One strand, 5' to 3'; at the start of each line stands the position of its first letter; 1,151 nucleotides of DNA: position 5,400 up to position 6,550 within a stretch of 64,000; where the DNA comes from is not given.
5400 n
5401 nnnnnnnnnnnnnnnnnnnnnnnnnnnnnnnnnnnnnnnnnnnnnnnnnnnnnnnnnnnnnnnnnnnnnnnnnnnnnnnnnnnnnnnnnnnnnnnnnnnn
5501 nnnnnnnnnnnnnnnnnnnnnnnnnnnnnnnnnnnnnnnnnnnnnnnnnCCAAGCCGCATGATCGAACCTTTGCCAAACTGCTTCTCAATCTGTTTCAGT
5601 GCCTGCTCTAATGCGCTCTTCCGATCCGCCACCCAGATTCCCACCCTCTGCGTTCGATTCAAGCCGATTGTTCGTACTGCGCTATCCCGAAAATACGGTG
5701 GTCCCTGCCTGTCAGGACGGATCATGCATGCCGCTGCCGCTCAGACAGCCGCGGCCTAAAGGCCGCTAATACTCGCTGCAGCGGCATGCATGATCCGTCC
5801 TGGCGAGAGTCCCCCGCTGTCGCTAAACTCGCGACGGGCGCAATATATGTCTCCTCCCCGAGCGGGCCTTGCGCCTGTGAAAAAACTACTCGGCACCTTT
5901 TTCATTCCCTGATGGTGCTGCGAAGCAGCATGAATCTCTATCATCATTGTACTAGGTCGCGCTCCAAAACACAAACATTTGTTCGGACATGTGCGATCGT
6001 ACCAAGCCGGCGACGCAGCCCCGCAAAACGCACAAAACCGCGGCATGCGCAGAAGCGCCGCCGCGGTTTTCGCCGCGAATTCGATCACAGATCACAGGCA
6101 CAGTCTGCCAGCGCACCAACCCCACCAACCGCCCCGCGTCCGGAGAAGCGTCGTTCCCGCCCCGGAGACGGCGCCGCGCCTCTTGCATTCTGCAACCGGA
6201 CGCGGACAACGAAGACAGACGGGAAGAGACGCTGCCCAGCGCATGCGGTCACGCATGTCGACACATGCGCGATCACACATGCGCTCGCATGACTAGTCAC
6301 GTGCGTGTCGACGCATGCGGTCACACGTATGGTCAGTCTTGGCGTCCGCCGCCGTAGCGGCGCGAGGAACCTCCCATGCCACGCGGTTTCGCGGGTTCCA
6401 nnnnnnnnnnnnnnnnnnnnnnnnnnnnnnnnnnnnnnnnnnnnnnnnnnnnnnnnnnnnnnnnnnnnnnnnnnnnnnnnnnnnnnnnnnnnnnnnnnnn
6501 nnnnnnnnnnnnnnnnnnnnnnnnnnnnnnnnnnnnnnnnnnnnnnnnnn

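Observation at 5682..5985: recA SOS box and promoter separated from recA by a ~260-bp repeat cluster, giving a ~310-nt structured leader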

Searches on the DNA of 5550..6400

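Call 55: search_rna_families(source=window, start=5550, end=6400, threshold=evalue, max_evalue=1)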
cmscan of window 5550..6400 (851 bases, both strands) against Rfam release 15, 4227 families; matches with E-value up to 1: 3.
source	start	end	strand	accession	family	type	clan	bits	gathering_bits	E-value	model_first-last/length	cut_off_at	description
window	5711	5804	+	RF01390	isrG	Gene; sRNA;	-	24.2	100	0.00024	117-217/279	no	isrG Hfq binding RNA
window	5714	5801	-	RF03710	mir-1451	Gene; miRNA;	-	23.6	85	0.39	1-92/92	no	mir-1451 microRNA precursor family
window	5717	5799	-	RF03317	mir-4874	Gene; miRNA;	-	20.7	70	0.85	1-94/94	no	mir-4874 microRNA precursor family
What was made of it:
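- Tried and rejected: A permissive search of 5550-6400 gave only sub-threshold hairpin-driven hits: isrG at 24 bits against a gathering score of 100, and two miRNA precursor families (call 55).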
